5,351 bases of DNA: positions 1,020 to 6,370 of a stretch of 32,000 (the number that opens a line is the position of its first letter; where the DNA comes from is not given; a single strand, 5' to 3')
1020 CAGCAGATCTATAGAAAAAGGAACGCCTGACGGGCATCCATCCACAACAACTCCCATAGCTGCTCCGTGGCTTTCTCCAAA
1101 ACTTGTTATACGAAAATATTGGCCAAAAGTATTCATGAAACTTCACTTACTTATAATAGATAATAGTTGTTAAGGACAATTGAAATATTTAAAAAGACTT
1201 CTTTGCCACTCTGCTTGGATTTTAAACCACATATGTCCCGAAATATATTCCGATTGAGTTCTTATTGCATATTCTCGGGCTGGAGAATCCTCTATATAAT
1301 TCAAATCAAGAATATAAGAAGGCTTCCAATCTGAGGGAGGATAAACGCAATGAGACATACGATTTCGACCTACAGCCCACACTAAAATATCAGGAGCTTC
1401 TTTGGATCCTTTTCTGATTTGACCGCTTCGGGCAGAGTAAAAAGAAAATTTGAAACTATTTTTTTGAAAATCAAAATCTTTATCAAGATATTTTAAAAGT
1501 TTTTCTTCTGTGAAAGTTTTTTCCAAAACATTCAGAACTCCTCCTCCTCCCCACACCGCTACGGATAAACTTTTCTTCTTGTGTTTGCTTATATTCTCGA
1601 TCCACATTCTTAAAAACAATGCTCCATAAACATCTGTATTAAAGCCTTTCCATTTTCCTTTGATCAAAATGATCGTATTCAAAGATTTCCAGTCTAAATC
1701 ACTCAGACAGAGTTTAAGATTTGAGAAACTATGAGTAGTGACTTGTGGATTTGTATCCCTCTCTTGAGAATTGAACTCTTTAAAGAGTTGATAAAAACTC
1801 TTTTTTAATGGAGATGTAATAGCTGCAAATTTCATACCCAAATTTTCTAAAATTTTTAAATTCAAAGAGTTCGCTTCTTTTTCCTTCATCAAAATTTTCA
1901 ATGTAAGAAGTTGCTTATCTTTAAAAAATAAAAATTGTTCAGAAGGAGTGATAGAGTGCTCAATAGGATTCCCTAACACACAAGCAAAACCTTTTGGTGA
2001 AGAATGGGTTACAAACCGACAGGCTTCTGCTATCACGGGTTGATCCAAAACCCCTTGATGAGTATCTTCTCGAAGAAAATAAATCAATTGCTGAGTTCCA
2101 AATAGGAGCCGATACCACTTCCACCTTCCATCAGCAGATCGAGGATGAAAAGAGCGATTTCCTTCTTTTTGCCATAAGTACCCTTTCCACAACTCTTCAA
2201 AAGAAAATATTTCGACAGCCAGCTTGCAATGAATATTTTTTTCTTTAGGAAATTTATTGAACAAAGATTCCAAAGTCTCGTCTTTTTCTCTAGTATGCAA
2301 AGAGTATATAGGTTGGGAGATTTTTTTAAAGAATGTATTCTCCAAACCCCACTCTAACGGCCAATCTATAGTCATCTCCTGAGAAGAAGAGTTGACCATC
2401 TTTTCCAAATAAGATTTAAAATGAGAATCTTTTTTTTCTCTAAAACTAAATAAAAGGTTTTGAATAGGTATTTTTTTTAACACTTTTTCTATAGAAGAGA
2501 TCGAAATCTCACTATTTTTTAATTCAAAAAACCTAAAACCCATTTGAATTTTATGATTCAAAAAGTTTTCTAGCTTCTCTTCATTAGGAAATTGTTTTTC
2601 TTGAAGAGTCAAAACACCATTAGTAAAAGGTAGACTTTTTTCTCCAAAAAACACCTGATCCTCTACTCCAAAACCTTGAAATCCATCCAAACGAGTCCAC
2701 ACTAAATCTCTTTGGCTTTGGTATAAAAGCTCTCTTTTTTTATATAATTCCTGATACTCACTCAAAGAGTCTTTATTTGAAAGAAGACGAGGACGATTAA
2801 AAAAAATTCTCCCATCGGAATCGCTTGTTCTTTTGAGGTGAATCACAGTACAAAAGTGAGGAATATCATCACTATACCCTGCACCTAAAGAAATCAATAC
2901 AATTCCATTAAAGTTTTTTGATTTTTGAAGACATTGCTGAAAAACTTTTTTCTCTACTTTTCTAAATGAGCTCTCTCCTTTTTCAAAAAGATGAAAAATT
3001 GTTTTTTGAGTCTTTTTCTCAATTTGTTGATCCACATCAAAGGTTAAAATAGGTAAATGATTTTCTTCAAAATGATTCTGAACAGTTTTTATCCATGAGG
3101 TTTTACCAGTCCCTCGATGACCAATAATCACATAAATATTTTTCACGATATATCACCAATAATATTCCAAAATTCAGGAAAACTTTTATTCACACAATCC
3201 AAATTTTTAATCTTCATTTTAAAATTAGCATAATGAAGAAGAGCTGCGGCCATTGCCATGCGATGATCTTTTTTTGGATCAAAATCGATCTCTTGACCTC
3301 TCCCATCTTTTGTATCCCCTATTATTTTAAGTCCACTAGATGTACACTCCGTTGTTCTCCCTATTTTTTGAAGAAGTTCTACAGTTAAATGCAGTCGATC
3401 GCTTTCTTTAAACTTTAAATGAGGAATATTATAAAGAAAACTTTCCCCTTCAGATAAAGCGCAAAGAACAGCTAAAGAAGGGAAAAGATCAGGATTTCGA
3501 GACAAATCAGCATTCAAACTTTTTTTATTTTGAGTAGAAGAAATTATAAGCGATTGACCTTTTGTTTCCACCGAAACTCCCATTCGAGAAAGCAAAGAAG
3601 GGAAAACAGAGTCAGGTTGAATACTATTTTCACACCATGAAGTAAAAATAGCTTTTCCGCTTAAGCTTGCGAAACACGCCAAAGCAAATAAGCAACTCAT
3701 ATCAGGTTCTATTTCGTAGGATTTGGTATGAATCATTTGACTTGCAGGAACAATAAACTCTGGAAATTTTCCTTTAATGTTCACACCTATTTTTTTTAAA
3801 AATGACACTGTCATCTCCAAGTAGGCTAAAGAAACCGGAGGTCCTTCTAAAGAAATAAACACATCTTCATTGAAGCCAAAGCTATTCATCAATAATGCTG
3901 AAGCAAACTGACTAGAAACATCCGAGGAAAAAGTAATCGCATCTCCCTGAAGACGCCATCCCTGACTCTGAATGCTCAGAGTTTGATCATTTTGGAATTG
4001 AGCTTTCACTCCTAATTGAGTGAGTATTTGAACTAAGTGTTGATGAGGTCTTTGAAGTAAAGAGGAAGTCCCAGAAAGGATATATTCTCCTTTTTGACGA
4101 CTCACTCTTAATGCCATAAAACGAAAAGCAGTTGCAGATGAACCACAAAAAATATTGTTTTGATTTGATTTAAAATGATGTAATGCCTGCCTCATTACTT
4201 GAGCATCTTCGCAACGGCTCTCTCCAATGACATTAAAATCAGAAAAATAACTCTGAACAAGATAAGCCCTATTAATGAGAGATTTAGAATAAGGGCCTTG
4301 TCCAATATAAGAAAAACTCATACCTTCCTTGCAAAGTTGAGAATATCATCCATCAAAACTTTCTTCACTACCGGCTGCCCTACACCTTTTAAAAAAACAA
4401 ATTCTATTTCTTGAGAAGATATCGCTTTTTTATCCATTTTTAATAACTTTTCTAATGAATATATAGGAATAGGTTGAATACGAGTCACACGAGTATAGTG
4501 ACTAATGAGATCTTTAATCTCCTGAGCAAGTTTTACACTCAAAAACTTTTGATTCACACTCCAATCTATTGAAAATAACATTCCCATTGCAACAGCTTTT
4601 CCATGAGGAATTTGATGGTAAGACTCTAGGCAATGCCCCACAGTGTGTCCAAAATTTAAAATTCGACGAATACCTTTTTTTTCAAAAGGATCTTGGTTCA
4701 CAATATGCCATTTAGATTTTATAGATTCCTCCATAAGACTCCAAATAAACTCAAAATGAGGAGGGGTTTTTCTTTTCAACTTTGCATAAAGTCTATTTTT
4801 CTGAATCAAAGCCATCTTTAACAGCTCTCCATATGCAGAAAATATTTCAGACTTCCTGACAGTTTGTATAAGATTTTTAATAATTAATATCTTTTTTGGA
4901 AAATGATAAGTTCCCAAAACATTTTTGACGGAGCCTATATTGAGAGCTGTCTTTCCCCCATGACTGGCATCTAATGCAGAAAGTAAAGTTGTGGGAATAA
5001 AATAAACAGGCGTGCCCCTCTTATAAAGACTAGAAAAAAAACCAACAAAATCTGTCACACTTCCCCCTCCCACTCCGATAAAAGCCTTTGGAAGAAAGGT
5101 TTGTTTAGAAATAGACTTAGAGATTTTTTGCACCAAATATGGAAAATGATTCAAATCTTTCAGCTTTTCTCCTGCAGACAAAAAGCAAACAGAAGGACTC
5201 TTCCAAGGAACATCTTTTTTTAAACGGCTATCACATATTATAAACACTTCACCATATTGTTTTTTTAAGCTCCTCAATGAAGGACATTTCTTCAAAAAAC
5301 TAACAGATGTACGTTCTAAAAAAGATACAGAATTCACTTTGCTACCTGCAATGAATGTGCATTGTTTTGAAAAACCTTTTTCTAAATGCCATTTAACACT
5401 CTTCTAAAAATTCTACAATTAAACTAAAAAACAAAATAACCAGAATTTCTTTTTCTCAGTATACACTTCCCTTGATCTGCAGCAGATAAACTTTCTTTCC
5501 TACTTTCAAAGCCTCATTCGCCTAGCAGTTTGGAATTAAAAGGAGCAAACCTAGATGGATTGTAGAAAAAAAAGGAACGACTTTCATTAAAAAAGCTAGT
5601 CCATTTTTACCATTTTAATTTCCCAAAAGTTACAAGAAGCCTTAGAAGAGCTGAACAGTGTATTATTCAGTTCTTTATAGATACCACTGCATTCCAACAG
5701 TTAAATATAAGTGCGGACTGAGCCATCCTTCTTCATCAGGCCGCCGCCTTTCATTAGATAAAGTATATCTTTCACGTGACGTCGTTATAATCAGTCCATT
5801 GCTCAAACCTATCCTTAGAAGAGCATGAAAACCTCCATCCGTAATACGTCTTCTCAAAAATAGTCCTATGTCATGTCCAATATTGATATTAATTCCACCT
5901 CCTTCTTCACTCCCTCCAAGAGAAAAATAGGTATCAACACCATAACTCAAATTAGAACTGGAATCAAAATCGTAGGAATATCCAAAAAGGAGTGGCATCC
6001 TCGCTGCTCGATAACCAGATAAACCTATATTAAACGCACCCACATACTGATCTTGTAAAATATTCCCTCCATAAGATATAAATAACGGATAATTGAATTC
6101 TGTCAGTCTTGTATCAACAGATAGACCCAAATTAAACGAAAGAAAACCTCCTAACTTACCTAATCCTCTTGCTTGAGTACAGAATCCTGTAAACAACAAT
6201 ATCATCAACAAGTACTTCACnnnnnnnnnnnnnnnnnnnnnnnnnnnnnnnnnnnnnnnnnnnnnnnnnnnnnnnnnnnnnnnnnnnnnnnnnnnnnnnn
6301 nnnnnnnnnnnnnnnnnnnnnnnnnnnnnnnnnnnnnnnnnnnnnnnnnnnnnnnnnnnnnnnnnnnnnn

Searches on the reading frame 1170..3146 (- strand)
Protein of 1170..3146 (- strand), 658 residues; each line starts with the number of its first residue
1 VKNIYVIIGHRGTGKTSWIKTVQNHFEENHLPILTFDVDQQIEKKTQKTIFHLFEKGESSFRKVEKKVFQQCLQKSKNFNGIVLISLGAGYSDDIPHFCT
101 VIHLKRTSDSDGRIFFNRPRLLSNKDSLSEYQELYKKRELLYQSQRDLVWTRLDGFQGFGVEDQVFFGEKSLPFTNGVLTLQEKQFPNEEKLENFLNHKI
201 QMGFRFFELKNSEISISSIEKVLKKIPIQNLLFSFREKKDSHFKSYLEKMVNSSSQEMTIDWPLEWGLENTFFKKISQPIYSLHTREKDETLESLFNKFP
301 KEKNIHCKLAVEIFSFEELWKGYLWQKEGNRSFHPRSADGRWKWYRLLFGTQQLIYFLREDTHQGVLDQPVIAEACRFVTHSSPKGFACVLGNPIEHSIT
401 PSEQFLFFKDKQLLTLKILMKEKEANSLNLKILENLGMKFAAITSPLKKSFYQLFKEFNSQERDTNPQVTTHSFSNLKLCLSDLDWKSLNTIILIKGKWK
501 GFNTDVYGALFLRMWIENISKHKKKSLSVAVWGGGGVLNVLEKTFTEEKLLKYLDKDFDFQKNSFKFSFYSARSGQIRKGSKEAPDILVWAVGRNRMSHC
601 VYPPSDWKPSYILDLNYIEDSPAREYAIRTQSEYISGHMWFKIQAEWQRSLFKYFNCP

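Call 8: search_protein_families(library=pfam, proteins=[window:1170-3146:-], max_evalue=0.01)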
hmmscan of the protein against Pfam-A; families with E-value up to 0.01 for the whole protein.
window:1170-3146:- (658 aa): 7 families
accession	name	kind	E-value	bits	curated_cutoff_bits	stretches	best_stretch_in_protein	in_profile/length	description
PF01202.28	SKI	-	3.7e-11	43.9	22.1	1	30-149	15-139/159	Shikimate kinase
PF08501.16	Shikimate_dh_N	-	0.00021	21.9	27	1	390-460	1-72/83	Shikimate dehydrogenase substrate binding domain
PF13173.12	AAA_14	-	0.00041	20.8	27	1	2-55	2-55/129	AAA domain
PF01637.24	ATPase_2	-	0.0022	18.3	33.2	1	2-71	20-77/225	ATPase domain predominantly from Archaea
PF13401.12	AAA_22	-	0.0055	17.5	27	0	2-76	5-79/130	AAA domain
PF12775.13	AAA_7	-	0.0064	16.5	25.8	0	6-56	37-88/181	P-loop containing dynein motor region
PF05673.19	DUF815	-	0.008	15.8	23.8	0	6-37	57-88/249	Protein of unknown function (DUF815)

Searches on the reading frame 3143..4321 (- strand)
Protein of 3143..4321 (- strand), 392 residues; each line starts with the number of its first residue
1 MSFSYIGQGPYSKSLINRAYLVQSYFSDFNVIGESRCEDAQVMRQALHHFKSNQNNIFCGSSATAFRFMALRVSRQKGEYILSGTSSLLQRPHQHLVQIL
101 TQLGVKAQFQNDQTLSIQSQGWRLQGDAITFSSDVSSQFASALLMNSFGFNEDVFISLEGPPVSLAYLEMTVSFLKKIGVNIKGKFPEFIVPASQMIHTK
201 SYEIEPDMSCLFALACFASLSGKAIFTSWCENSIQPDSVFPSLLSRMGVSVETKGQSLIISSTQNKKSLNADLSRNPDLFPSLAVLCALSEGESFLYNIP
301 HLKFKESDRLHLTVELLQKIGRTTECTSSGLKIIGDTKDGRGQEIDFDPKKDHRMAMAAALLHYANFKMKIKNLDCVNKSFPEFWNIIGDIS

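Call 8: search_protein_families(library=pfam, proteins=[window:3143-4321:-], max_evalue=0.01)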
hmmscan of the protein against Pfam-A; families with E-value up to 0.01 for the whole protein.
window:3143-4321:- (392 aa): 1 family
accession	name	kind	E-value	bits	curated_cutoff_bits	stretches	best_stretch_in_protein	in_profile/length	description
PF00275.25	EPSP_synthase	-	4e-60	204.1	22.8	1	44-386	72-415/417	EPSP synthase (3-phosphoshikimate 1-carboxyvinyltransferase)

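Call 16: find_encoding_contigs(protein=window:3143-4321:-, flank=10000, max_places=4)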
Protein window:3143-4321:- (392 aa): no gene with exactly this product is on record in the collection.

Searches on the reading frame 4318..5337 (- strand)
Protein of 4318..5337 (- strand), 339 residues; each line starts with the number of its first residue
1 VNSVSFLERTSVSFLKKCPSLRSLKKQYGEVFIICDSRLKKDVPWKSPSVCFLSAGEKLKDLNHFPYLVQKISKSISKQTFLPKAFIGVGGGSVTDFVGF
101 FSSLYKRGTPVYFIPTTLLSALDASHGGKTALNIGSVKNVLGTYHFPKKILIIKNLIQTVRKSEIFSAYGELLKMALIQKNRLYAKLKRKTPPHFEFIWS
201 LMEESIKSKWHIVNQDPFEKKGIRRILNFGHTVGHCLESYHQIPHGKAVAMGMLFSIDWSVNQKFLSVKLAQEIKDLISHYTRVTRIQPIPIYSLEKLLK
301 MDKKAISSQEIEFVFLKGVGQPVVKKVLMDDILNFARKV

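Call 8: search_protein_families(library=pfam, proteins=[window:4318-5337:-], max_evalue=0.01)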
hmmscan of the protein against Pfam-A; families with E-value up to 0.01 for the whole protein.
window:4318-5337:- (339 aa): 2 families
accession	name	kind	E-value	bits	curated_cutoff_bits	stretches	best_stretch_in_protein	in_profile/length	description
PF24621.2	DHQS_C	-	5.1e-29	101.5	27.6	1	169-305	2-144/144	3-dehydroquinate synthase C-terminal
PF01761.26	DHQ_synthase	-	5.3e-27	94.2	24.2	1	52-165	3-113/115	3-dehydroquinate synthase N-terminal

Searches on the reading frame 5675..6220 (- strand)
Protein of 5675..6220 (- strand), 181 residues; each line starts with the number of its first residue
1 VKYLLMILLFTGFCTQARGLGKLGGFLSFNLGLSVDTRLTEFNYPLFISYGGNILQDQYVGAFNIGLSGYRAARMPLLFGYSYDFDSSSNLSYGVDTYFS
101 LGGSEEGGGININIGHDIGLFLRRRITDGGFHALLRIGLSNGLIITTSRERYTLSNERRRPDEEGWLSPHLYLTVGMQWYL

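Call 8: search_protein_families(library=pfam, proteins=[window:5675-6220:-], max_evalue=0.01)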
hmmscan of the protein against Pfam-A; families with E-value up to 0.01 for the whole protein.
window:5675-6220:- (181 aa): 0 families

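Call 81: find_homologous_proteins(query=window:5675-6220:-, max_evalue=0.01)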
Query window:5675-6220:- (181 aa): 1 proteins with E <= 0.01 among 104 candidates.
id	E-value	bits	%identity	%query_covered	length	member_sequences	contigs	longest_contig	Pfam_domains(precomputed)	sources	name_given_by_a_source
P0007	1.1e-111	389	100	97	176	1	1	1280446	-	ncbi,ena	-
